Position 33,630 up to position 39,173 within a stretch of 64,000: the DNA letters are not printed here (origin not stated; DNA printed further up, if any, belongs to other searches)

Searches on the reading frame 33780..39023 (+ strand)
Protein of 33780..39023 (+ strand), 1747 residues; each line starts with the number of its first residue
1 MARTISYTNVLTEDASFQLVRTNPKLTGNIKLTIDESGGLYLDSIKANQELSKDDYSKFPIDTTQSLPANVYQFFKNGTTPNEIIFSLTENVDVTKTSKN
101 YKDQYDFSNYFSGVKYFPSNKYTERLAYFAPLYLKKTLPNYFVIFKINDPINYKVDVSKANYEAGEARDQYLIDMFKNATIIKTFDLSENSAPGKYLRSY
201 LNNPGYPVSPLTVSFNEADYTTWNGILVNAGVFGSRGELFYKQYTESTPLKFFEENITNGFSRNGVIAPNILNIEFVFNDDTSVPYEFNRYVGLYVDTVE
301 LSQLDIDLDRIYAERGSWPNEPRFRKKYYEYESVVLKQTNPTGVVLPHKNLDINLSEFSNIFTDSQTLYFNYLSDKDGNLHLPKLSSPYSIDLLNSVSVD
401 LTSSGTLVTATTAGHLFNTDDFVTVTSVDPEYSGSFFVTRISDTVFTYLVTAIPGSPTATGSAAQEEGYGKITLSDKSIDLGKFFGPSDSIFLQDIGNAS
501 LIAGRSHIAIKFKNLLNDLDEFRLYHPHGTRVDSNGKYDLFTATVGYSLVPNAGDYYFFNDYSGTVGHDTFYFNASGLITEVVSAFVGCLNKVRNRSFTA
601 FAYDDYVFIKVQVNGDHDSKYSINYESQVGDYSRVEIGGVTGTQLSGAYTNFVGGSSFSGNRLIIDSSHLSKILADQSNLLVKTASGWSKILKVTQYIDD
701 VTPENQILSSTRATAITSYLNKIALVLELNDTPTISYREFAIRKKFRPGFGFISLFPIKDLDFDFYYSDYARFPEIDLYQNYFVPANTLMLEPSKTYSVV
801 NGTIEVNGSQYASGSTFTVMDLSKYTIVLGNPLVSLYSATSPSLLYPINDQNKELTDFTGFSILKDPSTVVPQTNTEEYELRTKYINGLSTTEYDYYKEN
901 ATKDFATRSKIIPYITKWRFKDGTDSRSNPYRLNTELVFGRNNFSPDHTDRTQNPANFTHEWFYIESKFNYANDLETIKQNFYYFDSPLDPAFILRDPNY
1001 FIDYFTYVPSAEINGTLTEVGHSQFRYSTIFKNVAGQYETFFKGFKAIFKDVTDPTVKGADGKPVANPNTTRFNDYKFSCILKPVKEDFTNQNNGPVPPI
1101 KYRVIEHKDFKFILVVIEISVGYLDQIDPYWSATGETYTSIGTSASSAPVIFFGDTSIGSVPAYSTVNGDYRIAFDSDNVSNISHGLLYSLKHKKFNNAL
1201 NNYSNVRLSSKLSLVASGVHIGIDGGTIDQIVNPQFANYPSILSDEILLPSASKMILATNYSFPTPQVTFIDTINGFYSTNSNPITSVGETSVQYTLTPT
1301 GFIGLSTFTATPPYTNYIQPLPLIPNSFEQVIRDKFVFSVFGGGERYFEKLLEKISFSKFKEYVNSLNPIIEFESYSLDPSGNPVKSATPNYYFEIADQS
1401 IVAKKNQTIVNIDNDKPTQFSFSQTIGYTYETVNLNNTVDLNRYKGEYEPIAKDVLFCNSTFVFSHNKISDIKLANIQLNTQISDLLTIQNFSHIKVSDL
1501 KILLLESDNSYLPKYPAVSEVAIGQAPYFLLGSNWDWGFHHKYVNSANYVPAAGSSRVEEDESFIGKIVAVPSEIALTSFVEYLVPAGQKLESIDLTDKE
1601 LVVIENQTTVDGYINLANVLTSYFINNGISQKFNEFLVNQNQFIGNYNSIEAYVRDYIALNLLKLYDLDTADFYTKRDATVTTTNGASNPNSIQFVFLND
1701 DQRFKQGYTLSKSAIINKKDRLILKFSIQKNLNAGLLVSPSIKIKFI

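Call 8: search_protein_families(library=phrogs, proteins=[window:33780-39023:+], max_evalue=0.001)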
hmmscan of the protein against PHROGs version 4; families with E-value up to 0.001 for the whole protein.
window:33780-39023:+ (1747 aa): 1 family
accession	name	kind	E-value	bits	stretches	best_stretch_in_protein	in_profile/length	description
phrog_31887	-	unknown function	2.4e-34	119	2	13-304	15-295/1537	-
